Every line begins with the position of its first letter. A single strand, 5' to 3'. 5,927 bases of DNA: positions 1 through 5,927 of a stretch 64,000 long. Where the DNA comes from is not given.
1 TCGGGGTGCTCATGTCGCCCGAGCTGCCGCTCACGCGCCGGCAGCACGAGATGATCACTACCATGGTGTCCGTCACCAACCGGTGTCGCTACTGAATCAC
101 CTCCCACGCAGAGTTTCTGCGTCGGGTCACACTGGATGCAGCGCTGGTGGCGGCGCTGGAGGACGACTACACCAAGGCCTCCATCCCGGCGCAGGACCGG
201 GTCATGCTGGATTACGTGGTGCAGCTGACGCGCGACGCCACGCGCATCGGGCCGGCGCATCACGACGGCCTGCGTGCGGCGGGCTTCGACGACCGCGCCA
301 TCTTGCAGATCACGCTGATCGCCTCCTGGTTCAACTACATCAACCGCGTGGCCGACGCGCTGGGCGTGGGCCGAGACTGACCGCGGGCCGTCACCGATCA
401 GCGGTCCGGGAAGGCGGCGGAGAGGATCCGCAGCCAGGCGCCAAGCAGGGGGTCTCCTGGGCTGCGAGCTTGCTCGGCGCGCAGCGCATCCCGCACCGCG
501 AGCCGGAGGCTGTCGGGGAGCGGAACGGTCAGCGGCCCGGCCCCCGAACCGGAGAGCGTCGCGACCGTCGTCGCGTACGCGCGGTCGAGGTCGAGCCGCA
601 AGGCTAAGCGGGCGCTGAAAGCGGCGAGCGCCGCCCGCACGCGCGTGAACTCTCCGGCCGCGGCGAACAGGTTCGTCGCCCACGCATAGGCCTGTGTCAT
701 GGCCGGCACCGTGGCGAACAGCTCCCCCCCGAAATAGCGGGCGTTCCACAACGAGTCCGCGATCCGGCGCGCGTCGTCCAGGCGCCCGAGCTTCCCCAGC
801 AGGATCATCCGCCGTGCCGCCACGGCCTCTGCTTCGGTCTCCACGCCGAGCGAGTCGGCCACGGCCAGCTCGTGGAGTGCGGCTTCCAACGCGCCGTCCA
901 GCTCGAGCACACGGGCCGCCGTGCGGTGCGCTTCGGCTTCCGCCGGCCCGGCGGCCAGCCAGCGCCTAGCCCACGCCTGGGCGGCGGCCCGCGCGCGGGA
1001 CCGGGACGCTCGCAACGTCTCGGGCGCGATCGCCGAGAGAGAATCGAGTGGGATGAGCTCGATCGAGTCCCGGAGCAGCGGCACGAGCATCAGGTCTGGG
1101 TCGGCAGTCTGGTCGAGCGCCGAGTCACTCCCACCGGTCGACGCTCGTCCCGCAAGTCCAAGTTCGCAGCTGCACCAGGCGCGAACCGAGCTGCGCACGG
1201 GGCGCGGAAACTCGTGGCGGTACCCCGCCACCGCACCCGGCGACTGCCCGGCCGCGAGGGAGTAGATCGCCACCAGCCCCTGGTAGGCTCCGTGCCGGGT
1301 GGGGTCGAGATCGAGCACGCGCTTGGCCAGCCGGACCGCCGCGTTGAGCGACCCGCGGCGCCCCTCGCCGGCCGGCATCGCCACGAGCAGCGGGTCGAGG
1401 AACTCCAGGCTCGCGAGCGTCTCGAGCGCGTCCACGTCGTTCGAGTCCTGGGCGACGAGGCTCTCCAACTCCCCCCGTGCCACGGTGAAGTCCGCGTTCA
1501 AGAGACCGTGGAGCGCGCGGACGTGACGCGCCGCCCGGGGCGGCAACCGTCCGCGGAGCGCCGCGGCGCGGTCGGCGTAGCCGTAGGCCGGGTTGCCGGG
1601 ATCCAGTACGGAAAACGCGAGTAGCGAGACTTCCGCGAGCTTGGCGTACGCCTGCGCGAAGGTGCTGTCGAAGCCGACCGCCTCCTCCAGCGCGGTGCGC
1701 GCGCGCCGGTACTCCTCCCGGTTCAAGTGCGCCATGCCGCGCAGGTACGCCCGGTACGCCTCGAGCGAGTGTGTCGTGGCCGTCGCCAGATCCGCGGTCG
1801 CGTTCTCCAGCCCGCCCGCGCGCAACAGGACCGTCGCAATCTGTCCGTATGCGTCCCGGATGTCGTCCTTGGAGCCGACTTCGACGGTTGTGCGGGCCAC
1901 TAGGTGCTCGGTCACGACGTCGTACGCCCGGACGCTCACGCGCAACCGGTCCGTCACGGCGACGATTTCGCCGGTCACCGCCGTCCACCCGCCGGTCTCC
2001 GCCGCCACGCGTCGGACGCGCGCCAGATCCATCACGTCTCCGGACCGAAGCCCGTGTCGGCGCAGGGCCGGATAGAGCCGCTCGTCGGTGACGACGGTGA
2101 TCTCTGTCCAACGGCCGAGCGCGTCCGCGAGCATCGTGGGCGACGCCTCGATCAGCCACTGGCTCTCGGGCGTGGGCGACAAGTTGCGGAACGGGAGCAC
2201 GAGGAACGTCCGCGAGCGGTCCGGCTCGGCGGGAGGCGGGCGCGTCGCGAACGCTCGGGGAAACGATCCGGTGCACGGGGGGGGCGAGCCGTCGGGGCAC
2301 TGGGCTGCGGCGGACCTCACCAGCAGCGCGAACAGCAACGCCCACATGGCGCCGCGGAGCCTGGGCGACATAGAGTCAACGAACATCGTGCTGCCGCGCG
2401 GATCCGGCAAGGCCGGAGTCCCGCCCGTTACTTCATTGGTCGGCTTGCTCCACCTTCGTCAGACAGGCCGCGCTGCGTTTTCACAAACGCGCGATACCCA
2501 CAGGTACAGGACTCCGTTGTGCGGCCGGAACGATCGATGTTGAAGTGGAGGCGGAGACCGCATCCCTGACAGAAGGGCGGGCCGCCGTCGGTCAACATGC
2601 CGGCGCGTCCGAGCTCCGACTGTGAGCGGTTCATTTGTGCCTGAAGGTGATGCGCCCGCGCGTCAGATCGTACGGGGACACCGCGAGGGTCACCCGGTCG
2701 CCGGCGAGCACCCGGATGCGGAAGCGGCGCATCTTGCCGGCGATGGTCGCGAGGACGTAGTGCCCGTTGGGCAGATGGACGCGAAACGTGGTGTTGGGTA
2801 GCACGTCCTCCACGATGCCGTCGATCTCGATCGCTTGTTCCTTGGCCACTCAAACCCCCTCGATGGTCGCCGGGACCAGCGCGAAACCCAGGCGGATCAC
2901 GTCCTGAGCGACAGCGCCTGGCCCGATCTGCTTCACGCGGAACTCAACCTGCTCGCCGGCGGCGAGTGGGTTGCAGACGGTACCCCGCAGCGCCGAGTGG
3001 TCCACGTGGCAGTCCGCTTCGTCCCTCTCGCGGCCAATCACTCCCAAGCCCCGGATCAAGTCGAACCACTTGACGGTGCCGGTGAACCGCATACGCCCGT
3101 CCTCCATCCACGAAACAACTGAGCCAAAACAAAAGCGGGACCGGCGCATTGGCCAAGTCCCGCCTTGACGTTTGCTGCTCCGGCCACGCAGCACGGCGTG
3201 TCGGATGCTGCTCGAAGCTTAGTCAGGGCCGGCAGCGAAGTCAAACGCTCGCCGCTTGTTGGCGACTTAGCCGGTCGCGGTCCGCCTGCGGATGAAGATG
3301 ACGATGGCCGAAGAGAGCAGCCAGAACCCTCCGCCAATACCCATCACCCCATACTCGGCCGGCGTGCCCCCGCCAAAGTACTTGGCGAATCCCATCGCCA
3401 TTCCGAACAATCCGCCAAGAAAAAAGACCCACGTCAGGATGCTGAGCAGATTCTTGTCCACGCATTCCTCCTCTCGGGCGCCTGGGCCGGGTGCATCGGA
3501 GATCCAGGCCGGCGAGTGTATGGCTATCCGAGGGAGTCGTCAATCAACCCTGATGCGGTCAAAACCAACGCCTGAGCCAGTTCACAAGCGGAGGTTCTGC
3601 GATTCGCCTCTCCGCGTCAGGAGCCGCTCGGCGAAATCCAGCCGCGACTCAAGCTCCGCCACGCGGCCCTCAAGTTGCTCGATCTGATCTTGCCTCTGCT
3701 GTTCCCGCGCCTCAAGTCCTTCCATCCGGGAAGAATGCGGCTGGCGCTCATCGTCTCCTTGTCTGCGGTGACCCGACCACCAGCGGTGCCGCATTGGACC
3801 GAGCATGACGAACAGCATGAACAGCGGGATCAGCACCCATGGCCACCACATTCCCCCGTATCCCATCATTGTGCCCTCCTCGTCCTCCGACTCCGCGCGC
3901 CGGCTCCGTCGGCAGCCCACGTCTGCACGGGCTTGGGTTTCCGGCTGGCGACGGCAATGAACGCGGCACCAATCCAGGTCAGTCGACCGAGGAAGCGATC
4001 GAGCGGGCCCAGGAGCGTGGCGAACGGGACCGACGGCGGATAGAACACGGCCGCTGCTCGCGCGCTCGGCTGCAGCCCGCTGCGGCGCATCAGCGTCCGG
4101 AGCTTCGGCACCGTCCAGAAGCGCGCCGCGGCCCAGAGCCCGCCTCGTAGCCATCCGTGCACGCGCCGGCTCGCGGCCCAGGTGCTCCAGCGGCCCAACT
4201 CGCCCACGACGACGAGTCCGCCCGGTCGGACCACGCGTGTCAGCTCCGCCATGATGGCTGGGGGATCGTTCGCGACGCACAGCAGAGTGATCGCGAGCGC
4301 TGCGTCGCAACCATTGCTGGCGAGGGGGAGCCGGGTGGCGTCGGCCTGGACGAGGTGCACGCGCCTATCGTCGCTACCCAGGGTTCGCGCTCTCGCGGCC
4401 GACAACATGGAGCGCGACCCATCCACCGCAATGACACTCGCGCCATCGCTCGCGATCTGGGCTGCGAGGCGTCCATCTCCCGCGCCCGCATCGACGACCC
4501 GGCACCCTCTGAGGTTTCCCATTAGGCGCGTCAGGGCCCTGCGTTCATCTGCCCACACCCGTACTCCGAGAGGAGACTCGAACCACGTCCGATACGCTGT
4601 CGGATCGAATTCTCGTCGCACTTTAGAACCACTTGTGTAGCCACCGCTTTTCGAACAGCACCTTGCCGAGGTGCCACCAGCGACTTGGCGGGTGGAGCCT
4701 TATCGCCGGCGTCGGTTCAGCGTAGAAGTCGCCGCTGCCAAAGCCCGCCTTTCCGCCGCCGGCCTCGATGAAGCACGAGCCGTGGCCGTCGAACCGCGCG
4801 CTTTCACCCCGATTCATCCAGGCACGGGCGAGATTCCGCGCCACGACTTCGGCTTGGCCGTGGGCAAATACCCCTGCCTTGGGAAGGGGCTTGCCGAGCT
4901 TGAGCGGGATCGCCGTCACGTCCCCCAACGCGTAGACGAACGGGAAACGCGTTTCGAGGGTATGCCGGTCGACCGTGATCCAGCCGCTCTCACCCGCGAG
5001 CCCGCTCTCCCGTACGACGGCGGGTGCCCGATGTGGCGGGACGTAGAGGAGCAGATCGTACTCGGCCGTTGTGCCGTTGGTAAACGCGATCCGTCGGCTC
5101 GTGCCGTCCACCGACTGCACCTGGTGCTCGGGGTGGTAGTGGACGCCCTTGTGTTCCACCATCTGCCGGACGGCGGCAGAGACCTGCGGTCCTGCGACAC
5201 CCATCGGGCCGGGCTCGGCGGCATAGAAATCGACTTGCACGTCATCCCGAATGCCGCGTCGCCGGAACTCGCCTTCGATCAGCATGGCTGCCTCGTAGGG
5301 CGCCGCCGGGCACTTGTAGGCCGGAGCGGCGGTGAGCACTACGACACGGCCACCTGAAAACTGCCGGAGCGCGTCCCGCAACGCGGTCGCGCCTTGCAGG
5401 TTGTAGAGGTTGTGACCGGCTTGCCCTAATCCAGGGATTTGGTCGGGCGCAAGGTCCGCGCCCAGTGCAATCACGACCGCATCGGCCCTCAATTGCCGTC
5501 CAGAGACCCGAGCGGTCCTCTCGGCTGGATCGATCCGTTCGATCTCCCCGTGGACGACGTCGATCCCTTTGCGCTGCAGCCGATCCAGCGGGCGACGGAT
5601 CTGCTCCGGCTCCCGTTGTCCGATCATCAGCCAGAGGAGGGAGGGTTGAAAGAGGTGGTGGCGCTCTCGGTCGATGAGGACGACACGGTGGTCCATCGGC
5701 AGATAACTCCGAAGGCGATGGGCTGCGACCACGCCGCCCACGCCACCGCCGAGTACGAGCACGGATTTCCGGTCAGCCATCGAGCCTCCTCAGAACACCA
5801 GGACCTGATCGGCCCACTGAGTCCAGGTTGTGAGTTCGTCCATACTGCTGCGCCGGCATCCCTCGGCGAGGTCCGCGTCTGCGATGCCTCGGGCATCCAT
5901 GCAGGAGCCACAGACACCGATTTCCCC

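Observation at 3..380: AhpD/CMD-family gene with UGA at the second Cys of its CxxC motif: candidate selenoprotein with a SECIS-like hairpin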

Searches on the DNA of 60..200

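Call 63: search_rna_families(source=window, start=60, end=200, threshold=evalue, max_evalue=10)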
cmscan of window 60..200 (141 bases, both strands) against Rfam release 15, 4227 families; matches with E-value up to 10: 4.
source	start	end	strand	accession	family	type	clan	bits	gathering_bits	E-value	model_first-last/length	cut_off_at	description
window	142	199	+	RF04203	MIR1144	Gene; miRNA;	-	11.3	90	5.7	71-127/197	no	MIR1144 microRNA precursor family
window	139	200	-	RF02354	BjrC80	Gene; sRNA;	-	11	80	3.4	99-162/162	5'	Bradyrhizobiaceae sRNA BjrC80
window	106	200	-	RF02648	Cis90_sRNA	Gene; sRNA;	-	8.8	50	2.9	137-237/237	5'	Ruegeria cis90 sRNA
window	91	200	+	RF01681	P4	Gene; sRNA;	-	7.7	37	5.1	1-142/215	3'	Pseudomonas sRNA P4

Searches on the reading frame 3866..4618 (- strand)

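Call 46: search_protein_families(library=ncbifam, proteins=[window:3866-4618:-], max_evalue=1e-15)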
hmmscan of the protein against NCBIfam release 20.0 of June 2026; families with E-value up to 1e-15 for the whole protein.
window:3866-4618:- (250 aa): 1 family
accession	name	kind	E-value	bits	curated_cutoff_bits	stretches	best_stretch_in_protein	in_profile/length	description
NF001241.0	PRK00216.1-2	equivalog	2.4e-17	63.3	327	1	26-153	40-161/231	demethylmenaquinone methyltransferase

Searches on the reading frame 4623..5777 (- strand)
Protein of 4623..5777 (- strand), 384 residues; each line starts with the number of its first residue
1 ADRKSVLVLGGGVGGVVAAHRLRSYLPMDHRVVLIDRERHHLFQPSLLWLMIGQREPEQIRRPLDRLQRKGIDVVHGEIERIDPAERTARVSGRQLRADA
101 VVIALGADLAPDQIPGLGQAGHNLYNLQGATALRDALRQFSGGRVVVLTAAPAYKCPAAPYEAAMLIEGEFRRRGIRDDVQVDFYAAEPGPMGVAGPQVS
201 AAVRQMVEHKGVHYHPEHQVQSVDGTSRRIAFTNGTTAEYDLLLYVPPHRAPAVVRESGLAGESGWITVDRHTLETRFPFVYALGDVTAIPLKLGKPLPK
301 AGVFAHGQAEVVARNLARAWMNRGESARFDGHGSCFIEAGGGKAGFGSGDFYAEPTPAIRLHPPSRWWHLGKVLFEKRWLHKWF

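Call 46: search_protein_families(library=ncbifam, proteins=[window:4623-5777:-], max_evalue=1e-15)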
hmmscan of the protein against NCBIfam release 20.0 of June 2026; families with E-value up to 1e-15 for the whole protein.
window:4623-5777:- (384 aa): 2 families
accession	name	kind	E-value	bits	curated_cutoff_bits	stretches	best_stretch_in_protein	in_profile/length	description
NF049943.1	SQR_III_seleno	exception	6.7e-74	249.2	525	1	4-355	1-351/406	type III sulfide quinone reductase, selenoprotein subtype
TIGR03169.1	Nterm_to_SelD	hypoth_equivalog_domain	5.4e-22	78.6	310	1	9-323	5-314/365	pyridine nucleotide-disulfide oxidoreductase family protein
